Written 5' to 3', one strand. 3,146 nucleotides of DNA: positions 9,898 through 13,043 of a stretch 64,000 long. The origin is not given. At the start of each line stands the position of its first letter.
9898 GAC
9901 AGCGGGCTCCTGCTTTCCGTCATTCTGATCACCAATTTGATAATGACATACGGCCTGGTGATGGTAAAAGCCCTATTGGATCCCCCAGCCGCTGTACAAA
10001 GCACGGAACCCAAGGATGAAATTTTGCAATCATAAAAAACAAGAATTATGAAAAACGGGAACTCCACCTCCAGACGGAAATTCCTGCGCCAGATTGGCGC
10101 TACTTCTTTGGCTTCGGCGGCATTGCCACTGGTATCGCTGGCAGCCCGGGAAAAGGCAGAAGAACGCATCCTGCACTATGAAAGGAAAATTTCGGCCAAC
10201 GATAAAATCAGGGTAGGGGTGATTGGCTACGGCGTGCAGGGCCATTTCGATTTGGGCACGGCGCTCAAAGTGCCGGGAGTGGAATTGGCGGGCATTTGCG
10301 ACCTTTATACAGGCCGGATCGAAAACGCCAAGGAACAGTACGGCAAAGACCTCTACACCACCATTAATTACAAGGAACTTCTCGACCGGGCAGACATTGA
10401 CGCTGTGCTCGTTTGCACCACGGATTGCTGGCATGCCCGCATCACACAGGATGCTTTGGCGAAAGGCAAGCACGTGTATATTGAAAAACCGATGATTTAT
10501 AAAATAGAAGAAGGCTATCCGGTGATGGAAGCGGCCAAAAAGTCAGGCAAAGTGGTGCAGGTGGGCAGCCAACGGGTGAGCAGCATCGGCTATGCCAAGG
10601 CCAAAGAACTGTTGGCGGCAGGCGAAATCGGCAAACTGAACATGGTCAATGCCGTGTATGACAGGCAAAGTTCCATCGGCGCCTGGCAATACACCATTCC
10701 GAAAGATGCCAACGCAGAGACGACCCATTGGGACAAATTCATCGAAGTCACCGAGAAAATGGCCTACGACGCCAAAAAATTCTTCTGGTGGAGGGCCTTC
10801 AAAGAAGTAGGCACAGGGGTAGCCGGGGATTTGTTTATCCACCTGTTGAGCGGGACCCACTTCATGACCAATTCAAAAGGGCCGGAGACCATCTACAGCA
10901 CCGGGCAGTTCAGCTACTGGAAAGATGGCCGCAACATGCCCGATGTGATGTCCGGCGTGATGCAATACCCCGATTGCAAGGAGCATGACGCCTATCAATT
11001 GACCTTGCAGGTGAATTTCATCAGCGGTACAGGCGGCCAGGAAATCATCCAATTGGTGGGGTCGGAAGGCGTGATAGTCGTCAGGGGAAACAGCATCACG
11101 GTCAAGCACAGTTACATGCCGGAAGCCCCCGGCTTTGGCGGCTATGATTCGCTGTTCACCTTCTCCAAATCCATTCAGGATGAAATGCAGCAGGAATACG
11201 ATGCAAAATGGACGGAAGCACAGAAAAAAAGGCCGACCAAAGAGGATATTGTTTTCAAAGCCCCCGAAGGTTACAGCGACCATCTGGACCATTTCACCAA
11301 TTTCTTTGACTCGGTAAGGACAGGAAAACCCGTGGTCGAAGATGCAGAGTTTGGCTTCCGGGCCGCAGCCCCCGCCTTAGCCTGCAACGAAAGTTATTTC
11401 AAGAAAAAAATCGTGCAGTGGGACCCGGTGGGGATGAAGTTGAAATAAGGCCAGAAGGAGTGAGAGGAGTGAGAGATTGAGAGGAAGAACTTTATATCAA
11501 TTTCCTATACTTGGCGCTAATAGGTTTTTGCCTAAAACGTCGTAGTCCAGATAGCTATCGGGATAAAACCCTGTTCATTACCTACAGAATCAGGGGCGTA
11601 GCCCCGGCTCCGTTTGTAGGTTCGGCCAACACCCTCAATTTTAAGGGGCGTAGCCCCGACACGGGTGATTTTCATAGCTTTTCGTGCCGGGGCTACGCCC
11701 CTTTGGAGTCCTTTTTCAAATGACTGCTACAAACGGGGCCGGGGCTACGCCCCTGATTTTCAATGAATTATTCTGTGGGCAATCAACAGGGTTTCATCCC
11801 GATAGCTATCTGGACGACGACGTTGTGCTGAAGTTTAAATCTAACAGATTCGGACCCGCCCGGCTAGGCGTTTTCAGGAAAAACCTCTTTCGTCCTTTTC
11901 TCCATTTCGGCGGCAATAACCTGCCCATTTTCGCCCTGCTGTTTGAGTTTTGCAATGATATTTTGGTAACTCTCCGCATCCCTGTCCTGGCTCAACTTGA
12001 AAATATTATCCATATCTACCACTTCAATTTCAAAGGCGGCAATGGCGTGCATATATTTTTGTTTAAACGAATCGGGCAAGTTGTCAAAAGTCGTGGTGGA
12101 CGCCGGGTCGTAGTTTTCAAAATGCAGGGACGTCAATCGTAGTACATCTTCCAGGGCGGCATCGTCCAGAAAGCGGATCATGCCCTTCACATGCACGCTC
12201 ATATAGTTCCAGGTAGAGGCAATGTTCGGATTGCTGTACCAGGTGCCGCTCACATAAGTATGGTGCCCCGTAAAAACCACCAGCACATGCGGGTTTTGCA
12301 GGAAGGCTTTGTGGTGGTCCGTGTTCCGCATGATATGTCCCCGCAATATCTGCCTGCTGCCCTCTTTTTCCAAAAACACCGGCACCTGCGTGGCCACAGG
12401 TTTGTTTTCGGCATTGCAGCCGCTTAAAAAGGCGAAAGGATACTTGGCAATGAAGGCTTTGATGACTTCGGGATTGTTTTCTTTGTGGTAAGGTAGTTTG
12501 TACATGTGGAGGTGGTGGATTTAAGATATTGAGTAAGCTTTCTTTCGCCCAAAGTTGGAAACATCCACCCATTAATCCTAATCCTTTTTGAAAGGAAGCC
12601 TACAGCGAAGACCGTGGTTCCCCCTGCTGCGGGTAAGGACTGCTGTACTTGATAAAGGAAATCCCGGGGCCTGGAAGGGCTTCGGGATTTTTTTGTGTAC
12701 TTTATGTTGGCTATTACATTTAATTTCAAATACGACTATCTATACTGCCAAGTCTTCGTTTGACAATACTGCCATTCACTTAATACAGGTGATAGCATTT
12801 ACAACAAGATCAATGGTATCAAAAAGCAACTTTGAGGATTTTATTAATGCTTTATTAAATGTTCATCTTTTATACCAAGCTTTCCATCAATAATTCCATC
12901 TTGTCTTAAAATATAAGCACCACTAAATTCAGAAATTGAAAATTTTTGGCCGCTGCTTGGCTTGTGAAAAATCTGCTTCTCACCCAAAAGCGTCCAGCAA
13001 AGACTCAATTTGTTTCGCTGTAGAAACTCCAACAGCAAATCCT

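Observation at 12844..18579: Two-gene island: MBL-fold hydrolase + 1562-aa trypsin-like protease/P-loop NTPase giant protein (candidate anti-phage STAND-type system; AVAST type 1-like but without a third gene)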

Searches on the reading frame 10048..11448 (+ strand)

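Call 3: search_protein_families(library=pfam, proteins=[window:10048-11448:+], max_evalue=0.01)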
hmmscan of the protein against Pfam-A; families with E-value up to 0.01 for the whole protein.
window:10048-11448:+ (466 aa): 3 families
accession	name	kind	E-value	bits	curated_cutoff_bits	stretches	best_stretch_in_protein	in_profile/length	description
PF01408.29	GFO_IDH_MocA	-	2.9e-22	80.1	24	1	54-173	1-119/120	Oxidoreductase family, NAD-binding Rossmann fold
PF22725.1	GFO_IDH_MocA_C3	-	3.4e-10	40.4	27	2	246-343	33-123/124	GFO/IDH/MocA C-terminal domain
PF02894.22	GFO_IDH_MocA_C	-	1.7e-07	31.7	22.9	1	242-456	25-216/218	Oxidoreductase family, C-terminal alpha/beta domain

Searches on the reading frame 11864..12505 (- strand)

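Call 3: search_protein_families(library=pfam, proteins=[window:11864-12505:-], max_evalue=0.01)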
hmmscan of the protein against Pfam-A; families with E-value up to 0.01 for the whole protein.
window:11864-12505:- (213 aa): 2 families
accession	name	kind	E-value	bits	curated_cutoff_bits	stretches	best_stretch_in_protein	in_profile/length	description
PF04299.18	FMN_bind_2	-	1.7e-38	132.4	22.4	1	1-162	1-166/168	Putative FMN-binding domain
PF01243.27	PNPOx_N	-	3.2e-06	28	28.1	1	13-141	3-98/120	Pyridoxamine 5'-phosphate oxidase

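Call 4: search_protein_families(library=padloc, proteins=[window:11864-12505:-], max_evalue=0.01)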
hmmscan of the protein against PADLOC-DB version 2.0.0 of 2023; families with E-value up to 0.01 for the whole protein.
window:11864-12505:- (213 aa): 1 family
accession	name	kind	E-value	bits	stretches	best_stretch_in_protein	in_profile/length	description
PDLC00125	GajB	-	0.0015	15.4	1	116-191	371-448/669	UrvD helicase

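Call 5: search_protein_families(library=ncbifam, proteins=[window:11864-12505:-], max_evalue=0.01)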
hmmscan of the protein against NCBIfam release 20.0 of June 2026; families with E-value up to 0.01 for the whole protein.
window:11864-12505:- (213 aa): 0 families

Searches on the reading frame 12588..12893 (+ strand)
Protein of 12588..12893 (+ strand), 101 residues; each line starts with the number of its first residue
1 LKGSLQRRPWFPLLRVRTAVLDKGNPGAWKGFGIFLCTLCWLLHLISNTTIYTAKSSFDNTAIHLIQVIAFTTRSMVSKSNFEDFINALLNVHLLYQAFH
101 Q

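Call 66: search_protein_families(library=ncbifam, proteins=[window:12588-12893:+], max_evalue=0.1)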
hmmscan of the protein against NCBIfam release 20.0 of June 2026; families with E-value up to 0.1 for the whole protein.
window:12588-12893:+ (101 aa): 0 families
